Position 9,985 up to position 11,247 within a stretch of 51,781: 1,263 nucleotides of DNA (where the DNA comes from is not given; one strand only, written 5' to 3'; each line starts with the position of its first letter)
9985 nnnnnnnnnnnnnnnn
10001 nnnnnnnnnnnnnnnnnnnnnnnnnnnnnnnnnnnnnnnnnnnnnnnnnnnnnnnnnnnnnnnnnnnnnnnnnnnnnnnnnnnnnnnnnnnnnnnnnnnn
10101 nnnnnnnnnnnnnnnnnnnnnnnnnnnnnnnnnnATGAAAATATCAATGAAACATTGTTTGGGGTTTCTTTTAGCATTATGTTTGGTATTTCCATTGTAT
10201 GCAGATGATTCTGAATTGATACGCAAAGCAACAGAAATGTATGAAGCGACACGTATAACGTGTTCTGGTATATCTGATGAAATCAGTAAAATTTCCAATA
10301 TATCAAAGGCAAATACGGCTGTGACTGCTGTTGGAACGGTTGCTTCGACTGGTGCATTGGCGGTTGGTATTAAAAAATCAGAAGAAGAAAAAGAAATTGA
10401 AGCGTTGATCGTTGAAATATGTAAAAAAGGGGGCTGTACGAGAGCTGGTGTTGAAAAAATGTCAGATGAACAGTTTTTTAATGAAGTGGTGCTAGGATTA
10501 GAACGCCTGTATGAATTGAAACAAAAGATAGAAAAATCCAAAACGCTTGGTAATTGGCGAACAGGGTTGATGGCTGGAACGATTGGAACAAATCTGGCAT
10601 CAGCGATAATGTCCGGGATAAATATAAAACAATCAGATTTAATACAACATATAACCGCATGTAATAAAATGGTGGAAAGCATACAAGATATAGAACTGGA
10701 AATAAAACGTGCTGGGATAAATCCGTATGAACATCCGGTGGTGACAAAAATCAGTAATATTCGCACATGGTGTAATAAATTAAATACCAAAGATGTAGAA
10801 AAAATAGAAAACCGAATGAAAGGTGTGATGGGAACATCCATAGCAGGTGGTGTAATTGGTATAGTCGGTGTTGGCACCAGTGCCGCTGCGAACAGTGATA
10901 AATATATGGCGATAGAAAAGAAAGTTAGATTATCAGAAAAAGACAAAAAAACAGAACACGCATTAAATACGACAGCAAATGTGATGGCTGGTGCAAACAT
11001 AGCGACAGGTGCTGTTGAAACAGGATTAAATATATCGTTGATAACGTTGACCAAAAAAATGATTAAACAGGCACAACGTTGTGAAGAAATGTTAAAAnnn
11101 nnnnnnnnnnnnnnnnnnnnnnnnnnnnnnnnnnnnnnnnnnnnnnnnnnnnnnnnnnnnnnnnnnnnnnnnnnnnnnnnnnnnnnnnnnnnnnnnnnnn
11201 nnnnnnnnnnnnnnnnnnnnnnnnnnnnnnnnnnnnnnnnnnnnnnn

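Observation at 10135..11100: Unrecognised family of secreted 4-Cys, small-residue-rich helical proteins, each coupled to a different secreted partner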

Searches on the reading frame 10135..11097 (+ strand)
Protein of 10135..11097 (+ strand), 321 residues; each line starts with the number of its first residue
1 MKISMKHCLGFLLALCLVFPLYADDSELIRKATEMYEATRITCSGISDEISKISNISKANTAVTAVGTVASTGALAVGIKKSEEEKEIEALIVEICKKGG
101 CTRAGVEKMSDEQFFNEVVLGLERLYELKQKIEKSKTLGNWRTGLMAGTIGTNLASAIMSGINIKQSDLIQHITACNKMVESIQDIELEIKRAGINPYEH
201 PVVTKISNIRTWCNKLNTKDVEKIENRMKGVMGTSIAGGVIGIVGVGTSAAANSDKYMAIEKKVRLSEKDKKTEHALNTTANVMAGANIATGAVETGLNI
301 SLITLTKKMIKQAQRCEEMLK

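Call 8: search_protein_families(library=pfam, proteins=[window:10135-11097:+], max_evalue=1)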
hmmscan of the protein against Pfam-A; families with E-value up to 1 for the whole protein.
window:10135-11097:+ (321 aa): 1 family
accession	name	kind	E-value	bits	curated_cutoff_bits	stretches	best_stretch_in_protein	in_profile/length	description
PF14748.11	P5CR_dimer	-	8.8e-05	23.2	25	1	57-123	35-96/105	Pyrroline-5-carboxylate reductase dimerisation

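Call 9: search_protein_families(library=ncbifam, proteins=[window:10135-11097:+], max_evalue=1)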
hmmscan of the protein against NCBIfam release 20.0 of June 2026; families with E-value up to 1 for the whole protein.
window:10135-11097:+ (321 aa): 1 family
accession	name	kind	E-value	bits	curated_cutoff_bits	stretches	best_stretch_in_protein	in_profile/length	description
TIGR00112.1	proC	equivalog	0.0086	15.7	196.75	1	65-124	201-255/263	pyrroline-5-carboxylate reductase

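Call 10: find_homologous_proteins(query=window:10135-11097:+, max_evalue=0.001)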
Query window:10135-11097:+ (321 aa): 525 proteins with E <= 0.001 among 4236 candidates; the best 120 are listed.
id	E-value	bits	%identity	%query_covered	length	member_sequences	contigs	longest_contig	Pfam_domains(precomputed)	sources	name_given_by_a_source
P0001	2.8e-200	682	100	100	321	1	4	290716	-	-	-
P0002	1.3e-146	505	73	100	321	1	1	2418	PF14748.12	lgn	-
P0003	2.6e-146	505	75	99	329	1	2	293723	-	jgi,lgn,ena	-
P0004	5.6e-145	500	73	99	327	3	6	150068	-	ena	-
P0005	1.5e-144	499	73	99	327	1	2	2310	-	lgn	-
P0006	1.8e-144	498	72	100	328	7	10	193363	-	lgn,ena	-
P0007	2.0e-144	498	75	98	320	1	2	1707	-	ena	-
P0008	3.0e-144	498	74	99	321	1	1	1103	-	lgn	-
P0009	8.4e-144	496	74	97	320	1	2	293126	-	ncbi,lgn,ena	-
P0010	4.5e-143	494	74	97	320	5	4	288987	-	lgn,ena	-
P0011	6.1e-143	493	75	97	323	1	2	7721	-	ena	-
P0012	1.5e-141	489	72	99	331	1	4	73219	-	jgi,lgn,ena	-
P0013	2.9e-141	488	71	99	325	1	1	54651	PF14748.12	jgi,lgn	jgi:hypothetical protein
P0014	1.4e-140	486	74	96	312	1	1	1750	-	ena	-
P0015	1.9e-140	485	73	97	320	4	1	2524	-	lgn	-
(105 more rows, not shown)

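Call 17: search_solved_structures(query=A1, max_evalue=10)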
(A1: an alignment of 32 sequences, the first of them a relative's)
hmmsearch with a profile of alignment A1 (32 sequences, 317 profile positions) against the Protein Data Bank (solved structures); distinct sequences matched with E-value up to 10: 4.
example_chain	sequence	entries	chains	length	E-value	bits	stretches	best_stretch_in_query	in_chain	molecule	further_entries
8crx_n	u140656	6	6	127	0.02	17.2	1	24-94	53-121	50S ribosomal protein L18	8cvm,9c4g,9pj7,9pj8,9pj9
2lse_A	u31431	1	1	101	0.96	11.6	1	82-143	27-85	Four Helix Bundle Protein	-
2x75_A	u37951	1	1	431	1.6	11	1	110-205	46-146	ADENYLOSUCCINATE LYASE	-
2lta_A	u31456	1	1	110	4.8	9.3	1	75-141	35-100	De novo designed protein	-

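Call 18: find_related_loci(query=A1, collection=genome_contigs, flank=6000)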
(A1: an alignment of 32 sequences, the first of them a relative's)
Query A1 (321 aa) in genome_contigs; peptide patterns used: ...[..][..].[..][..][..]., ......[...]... (x = any residue, [..] = any of these).
481 stretches matched a pattern; 432 encode a relative of the query (tblastn E <= 1e-3); the best 80 are kept; 79 distinct loci.
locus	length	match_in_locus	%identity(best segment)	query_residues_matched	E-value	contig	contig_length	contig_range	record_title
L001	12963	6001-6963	72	1-321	6e-148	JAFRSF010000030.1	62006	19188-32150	MAG: Alphaproteobacteria bacterium isolate RGIG2753 Goat_Omasum-5__c631340, whole genome shotgun sequence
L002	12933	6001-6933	74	11-321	2e-146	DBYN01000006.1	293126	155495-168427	MAG TPA_asm: Alphaproteobacteria bacterium UBA1185 UBA1185_contig_2827, whole genome shotgun sequence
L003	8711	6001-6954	68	5-321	2e-144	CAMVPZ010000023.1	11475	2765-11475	MAG TPA_asm: uncultured proteobacterium isolate SRR8387715_bin.114_metaWRAP_v1.3_MAG genome assembly, contig: ERZ1420954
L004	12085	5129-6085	73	5-321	2e-142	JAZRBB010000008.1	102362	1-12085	MAG: Candidatus Enterousia sp. isolate T1900045132_TC20190126.MAGScoT_cleanbin_000016 SGB_4885_k141_2168595, whole genom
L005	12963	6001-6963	71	5-321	2e-141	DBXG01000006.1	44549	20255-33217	MAG TPA_asm: Alphaproteobacteria bacterium UBA1218 UBA1218_contig_53431, whole genome shotgun sequence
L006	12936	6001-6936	68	15-320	2e-137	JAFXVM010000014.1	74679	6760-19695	MAG: Alphaproteobacteria bacterium isolate RGIG6783 Sheep_Rumen-3__c1367233, whole genome shotgun sequence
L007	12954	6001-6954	67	3-321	3e-137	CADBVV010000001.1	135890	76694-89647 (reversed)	MAG: uncultured proteobacterium isolate RUG14344 genome assembly, contig: RUG14344_asm_1, whole genome shotgun sequence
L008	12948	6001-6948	64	5-321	2e-136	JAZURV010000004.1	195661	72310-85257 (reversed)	MAG: Candidatus Enterousia sp. isolate T1900044850_TS20190316.MAGScoT_cleanbin_000038 SGB_3006_k141_34778, whole genome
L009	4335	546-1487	67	5-318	8e-139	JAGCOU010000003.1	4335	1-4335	MAG: Alphaproteobacteria bacterium isolate RGIG9986 Yak_Reticulum-3__c25629, whole genome shotgun sequence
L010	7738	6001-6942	65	14-321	2e-136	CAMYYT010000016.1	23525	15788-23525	MAG TPA_asm: uncultured proteobacterium isolate SRR10912537_bin.24_metaWRAP_v1.3_MAG genome assembly, contig: ERZ1421001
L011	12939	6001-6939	65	7-321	2e-136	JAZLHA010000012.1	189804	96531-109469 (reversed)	MAG: Candidatus Enterousia sp. isolate T1900044989_TA20190051.MAGScoT_cleanbin_000050 SGB_4185_k141_210947, whole genome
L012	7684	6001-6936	64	12-321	2e-135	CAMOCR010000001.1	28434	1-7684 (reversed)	MAG: uncultured Alphaproteobacteria bacterium isolate SRR873604_bin.19_metaWRAP_v1.3_MAG genome assembly, contig: NODE_2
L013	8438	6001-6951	65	5-321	6e-135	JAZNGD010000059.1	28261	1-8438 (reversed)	MAG: Candidatus Enterousia sp. isolate T1900044708_TS20190174.MAGScoT_cleanbin_000035 SGB_1823_k141_1403099, whole genom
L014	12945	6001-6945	70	11-321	2e-133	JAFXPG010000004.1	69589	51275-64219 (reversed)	MAG: Alphaproteobacteria bacterium isolate RGIG6621 Sheep_Rumen-1__c372933, whole genome shotgun sequence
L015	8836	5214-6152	61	11-321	5e-129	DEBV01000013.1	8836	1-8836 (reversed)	MAG TPA_asm: Alphaproteobacteria bacterium UBA2947 UBA2947_contig_63213, whole genome shotgun sequence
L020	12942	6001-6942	57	8-321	7e-124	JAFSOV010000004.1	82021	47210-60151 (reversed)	MAG: Alphaproteobacteria bacterium isolate RGIG3338 Goat_Reticulum-6__c81671, whole genome shotgun sequence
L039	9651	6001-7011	50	3-321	6e-106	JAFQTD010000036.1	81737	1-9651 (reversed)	MAG: Alphaproteobacteria bacterium isolate RGIG2127 Goat_Colon-5__c367872, whole genome shotgun sequence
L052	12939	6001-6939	46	11-320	2e-85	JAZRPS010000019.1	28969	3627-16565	MAG: Candidatus Enterousia sp. isolate T1900045373_YK20190063.MAGScoT_cleanbin_000025 SGB_6863_k141_2241390, whole genom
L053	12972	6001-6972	50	11-320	5e-89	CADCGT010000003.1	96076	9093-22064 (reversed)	MAG: uncultured proteobacterium isolate RUG14636 genome assembly, contig: RUG14636_asm_3, whole genome shotgun sequence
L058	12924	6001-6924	42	11-321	2e-76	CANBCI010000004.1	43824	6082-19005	MAG TPA_asm: uncultured Alphaproteobacteria bacterium isolate SRR15322610_bin.17_metawrap_v1.3_MAG genome assembly, cont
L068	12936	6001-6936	60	11-321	3e-117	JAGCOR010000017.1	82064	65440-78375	MAG: Alphaproteobacteria bacterium isolate RGIG9983 Yak_Reticulum-3__c620697, whole genome shotgun sequence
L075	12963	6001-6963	38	3-321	3e-44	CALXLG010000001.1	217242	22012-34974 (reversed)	MAG: uncultured Alphaproteobacteria bacterium isolate BRZ_FN__bin24 genome assembly, contig: BRZ_FN__NODE_20_length_2172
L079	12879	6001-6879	33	11-321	2e-41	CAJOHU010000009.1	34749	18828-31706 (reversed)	uncultured Alphaproteobacteria bacterium isolate Red_deer_4_mag_124 genome assembly, contig: scaffold_1653, whole genome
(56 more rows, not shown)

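Call 19: predict_structure(alignment_id=A1)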
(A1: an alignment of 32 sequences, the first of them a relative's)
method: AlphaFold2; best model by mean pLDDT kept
length: 321 residues; sequences in the alignment: 32
mean_pLDDT: 71.3   pTM: 0.48
mean pLDDT of the five models: 71.3, 69.1, 68.9, 63.3, 55.5
residues with pLDDT >= 90: 21; 70-90: 168; 50-70: 111; < 50: 21
segments of 3 or more residues with pLDDT < 50: 153-163
pLDDT, mean of each block of 10 residues (from residue 1): 65 72 79 85 83 68 59 66 76 74 75 70 72 74 59 48 59 82 89 92 89 80 68 52 53 69 73 69 57 60 75 86 85
secondary structure, 60 per line:
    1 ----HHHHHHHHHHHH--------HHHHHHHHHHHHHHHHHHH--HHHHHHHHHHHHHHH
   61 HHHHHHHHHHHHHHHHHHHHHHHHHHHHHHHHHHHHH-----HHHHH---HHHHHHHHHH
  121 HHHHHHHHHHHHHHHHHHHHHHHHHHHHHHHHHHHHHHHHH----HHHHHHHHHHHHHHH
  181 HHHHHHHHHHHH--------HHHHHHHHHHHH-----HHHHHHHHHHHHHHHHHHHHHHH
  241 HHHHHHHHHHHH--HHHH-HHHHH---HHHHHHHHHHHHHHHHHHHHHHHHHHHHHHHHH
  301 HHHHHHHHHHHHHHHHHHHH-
elements in order: H5-16 H25-43 H46-97 H103-107 H111-161 H166-192 H201-212 H218-252 H255-258 H260-264 H268-320

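Call 27: fold_search(model_id=the predicted structure, library=pdb)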
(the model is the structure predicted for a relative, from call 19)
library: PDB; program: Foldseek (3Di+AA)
matches with E <= 10: 707; with E <= 0.001: 0
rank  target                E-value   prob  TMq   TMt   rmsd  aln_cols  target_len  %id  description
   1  4tql_B                5.4e-03  0.99  0.26  0.34  27.2       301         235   11  Computationally designed three helix bundle (released 2014-10-15)
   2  4tql_A                1.7e-02  0.97  0.25  0.32  23.5       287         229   12  Computationally designed three helix bundle (released 2014-10-15)
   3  6h2f_C                2.9e-02  0.47  0.15  0.15  44.7       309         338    8  Structure of the pre-pore AhlB of the tripartite alpha-pore forming toxin, AHL, from Aeromonas hydrophila. (released 2019-07-10)
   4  6u1s_A                4.3e-02  0.69  0.21  0.21  39.1       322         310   13  Cryo-EM structure of a de novo designed 16-helix transmembrane nanopore, TMHC8_R. (released 2020-08-19)
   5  8r5s_A                6.2e-02  0.84  0.23  0.29  26.0       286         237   12  t113 - De-novo designed soluble homotetramer (released 2024-11-27)
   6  4pho_A                6.2e-02  0.72  0.25  0.26  30.3       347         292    9  ClyA CC6/264 ox (2-303) (released 2014-09-24)
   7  1qoy                  7.4e-02  0.57  0.22  0.23  36.4       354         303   11  E.coli Hemolysin E (HlyE, ClyA, SheA) (released 2000-01-23)
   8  4pho_C                7.7e-02  0.66  0.24  0.25  27.3       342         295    9  ClyA CC6/264 ox (2-303) (released 2014-09-24)
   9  8r5s_G                8.5e-02  0.54  0.18  0.22  25.9       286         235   12  t113 - De-novo designed soluble homotetramer (released 2024-11-27)
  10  8r5s_E                8.8e-02  0.80  0.24  0.30  24.1       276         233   12  t113 - De-novo designed soluble homotetramer (released 2024-11-27)
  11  2wcd_A                9.7e-02  0.63  0.23  0.25  24.6       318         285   11  Crystal structure of the assembled cytolysin A pore (released 2009-05-05)
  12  8r5s_D                9.7e-02  0.51  0.18  0.22  24.2       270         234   12  t113 - De-novo designed soluble homotetramer (released 2024-11-27)
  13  8w20_A                1.0e-01  0.72  0.27  0.15  70.3       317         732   14  Umb1 umbrella toxin particle (released 2024-04-17)
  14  6mrt_A                1.0e-01  0.60  0.22  0.23  26.6       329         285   12  12-meric ClyA pore complex (released 2019-05-15)
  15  6grj_A                1.0e-01  0.33  0.18  0.17  39.6       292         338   12  Structure of the AhlB pore of the tripartite alpha-pore forming toxin, AHL, from Aeromonas hydrophila. (released 2019-07-03)
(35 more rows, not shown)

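Call 28: search_protein_representatives(alignment_id=A1)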
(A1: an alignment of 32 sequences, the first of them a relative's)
Query: 32 sequences, 317 profile positions. Proteins with E-value up to 0.001 (for the whole library): 479; up to 1e-10: 401; up to 1e-30: 231. The best 150 are listed.
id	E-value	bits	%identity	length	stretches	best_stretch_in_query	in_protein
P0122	2.3e-114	398.1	-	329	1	2-317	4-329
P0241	3.6e-112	390.9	-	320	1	4-317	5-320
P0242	4.5e-111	387.3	-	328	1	6-317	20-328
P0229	4.3e-107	374.2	-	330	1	1-317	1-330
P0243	5.2e-103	360.8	-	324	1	4-317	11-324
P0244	8.7e-103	360.1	-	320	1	6-317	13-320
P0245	2.9e-101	355.1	-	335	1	4-316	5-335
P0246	3.1e-101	355.0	-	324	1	1-316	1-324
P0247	9.3e-101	353.4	-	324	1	1-317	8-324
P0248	1.4e-100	352.9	-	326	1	1-317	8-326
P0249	3.8e-99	348.1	-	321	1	1-317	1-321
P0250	7.3e-99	347.2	-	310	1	5-316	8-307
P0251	2.4e-97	342.2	-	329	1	1-317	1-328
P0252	3.6e-97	341.6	-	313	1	4-317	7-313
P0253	2.0e-96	339.2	-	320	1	1-317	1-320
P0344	2.2e-64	233.9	-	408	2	75-316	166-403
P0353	1.8e-60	221.0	-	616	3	76-316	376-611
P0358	3.3e-59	216.9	-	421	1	21-316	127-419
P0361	1.6e-58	214.7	-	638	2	83-317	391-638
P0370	1.1e-55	205.3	-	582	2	123-317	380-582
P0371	2.2e-55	204.4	-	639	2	95-317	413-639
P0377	9.0e-54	199.1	-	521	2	79-316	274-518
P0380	1.2e-52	195.4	-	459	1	17-316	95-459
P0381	1.9e-52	194.7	-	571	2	99-317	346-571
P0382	8.3e-52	192.6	-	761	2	104-316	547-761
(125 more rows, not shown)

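Call 29: search_protein_families(library=pfam, proteins=[P0353, P0361, P0370, P0371, P0377, P0381, P0382, P0380, P0358, P0344], max_evalue=0.01)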
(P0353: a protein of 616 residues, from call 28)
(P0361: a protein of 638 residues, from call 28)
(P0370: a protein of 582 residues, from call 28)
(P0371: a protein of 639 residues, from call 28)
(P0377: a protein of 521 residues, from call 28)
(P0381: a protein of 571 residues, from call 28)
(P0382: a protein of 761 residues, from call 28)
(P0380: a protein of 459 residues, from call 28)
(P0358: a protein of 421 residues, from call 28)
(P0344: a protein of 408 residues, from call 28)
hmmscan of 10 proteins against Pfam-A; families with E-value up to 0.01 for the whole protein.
P0353 (616 aa): 4 families
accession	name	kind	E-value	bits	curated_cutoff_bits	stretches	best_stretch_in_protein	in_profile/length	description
PF10498.14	IFT57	-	9e-05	22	40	1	303-399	225-318/360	Intra-flagellar transport protein 57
PF07889.17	DUF1664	-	0.00097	19.6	34.6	0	264-354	35-120/124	Protein of unknown function (DUF1664)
PF12128.14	DUF3584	-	0.003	15.6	31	1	83-349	261-520/1191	Protein of unknown function (DUF3584)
PF10473.14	CENP-F_leu_zip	-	0.0038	17.7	34.5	0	291-363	22-94/140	Leucine-rich repeats of kinetochore protein Cenp-F/LEK1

P0361 (638 aa): 0 families

P0370 (582 aa): 0 families

P0371 (639 aa): 1 family
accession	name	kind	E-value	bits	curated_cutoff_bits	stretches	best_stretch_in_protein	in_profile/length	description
PF01734.28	Patatin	-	0.002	18.8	27.7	0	62-161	24-118/191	Patatin-like phospholipase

P0377 (521 aa): 0 families

P0381 (571 aa): 1 family
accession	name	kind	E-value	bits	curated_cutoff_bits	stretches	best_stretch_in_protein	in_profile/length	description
PF01734.28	Patatin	-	0.0028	18.3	27.7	0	62-109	24-70/191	Patatin-like phospholipase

P0382 (761 aa): 0 families

P0380 (459 aa): 1 family
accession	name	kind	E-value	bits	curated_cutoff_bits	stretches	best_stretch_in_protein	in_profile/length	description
PF25100.1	DUF7809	-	0.0039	17.9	27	1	165-266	51-154/160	Domain of unknown function (DUF7809)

P0358 (421 aa): 0 families

P0344 (408 aa): 0 families

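Call 33: search_protein_families(library=pfam, proteins=[L020:6959-7657:+, L075:6963-10160:+, L007:6957-7901:+, L058:6924-7646:+, L039:7038-7850:+, L079:6879-8153:+, L052:10013-11482:+, L052:6944-7663:+, L053:6972-8840:+, L068:6936-7655:+], max_evalue=0.01)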
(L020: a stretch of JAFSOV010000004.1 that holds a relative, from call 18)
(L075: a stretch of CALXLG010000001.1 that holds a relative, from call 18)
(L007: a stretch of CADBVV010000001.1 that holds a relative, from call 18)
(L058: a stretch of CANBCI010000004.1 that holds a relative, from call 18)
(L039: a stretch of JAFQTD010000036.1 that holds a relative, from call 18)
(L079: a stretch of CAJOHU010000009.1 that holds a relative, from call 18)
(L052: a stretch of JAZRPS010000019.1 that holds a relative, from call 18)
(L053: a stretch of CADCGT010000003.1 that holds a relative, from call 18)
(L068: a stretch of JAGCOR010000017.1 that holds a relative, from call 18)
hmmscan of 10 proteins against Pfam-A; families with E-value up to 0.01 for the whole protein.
L020:6959-7657:+ (233 aa): 1 family
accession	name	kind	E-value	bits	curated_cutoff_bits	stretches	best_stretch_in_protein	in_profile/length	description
PF14279.12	HNH_5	-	0.0044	17.4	27.5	0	164-178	20-36/56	HNH endonuclease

L075:6963-10160:+ (1066 aa): 0 families

L007:6957-7901:+ (315 aa): 0 families

L058:6924-7646:+ (241 aa): 0 families

L039:7038-7850:+ (271 aa): 0 families

L079:6879-8153:+ (425 aa): 1 family
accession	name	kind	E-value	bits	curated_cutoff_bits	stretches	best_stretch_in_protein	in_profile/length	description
PF04558.20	tRNA_synt_1c_R1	-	0.0043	17.5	28.6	1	36-100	73-137/162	Glutaminyl-tRNA synthetase, non-specific RNA binding region part 1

L052:10013-11482:+ (490 aa): 0 families

L052:6944-7663:+ (240 aa): 0 families

L053:6972-8840:+ (623 aa): 2 families
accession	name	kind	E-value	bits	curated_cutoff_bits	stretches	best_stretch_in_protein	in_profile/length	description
PF00089.32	Trypsin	-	8e-05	23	20.6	1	72-187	16-129/220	Trypsin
PF13365.12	Trypsin_2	-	0.0084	17.3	27.6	0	83-160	1-63/144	Trypsin-like peptidase domain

L068:6936-7655:+ (240 aa): 0 families

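Call 50: find_encoding_contigs(protein=P0353, flank=5000, max_places=2)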
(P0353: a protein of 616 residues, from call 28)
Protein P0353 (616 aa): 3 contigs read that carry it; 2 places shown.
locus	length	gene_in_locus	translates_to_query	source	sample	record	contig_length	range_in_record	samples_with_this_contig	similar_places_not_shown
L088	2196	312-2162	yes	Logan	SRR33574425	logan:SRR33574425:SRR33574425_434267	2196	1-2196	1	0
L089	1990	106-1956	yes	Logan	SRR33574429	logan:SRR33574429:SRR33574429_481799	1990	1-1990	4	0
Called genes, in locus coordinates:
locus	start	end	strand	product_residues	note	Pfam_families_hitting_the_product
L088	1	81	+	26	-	?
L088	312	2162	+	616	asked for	PF24161:CCDC39 (faint)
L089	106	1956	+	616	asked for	PF24161:CCDC39 (faint)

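Call 51: find_encoding_contigs(protein=P0382, flank=5000, max_places=2)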
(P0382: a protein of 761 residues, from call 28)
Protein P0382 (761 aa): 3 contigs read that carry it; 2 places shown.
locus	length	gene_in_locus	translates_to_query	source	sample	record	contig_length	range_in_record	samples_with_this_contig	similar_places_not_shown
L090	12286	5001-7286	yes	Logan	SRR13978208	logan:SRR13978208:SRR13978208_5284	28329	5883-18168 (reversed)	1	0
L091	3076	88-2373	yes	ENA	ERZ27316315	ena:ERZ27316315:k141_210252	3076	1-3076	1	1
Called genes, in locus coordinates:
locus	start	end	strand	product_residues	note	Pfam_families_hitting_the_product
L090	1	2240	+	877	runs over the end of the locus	PF13304:AAA_21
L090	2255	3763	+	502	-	PF09903:DUF2130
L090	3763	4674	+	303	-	-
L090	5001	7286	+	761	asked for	-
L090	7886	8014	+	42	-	-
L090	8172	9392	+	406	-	PF17936:Big_6 (weak), PF19077:Big_13 (faint), PF01476:LysM (weak)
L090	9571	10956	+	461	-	PF02321:OEP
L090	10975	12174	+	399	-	PF25917:BSH_RND, PF25919:BSH_CusB (weak), PF25973:BSH_CzcB, PF25876:HH_MFP_RND (weak), PF25954:Beta-barrel_RND_2, PF25990:Beta-barrel_YknX, PF26002:Beta-barrel_AprE (weak)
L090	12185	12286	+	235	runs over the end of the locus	PF00005:ABC_tran, PF13304:AAA_21 (faint)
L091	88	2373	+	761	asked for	-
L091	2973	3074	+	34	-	?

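Call 65: find_related_loci(query=A1, collection=viral_contigs, flank=5000)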
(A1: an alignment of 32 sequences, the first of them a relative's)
Query A1 (321 aa) in viral_contigs; peptide patterns used: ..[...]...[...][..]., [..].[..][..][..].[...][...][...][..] (x = any residue, [..] = any of these).
76 stretches matched a pattern; 2 encode a relative of the query (tblastn E <= 1e-3); 2 distinct loci.
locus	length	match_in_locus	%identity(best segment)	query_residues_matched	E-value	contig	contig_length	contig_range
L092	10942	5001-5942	30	9-321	8e-32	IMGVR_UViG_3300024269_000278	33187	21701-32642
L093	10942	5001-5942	30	9-321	8e-32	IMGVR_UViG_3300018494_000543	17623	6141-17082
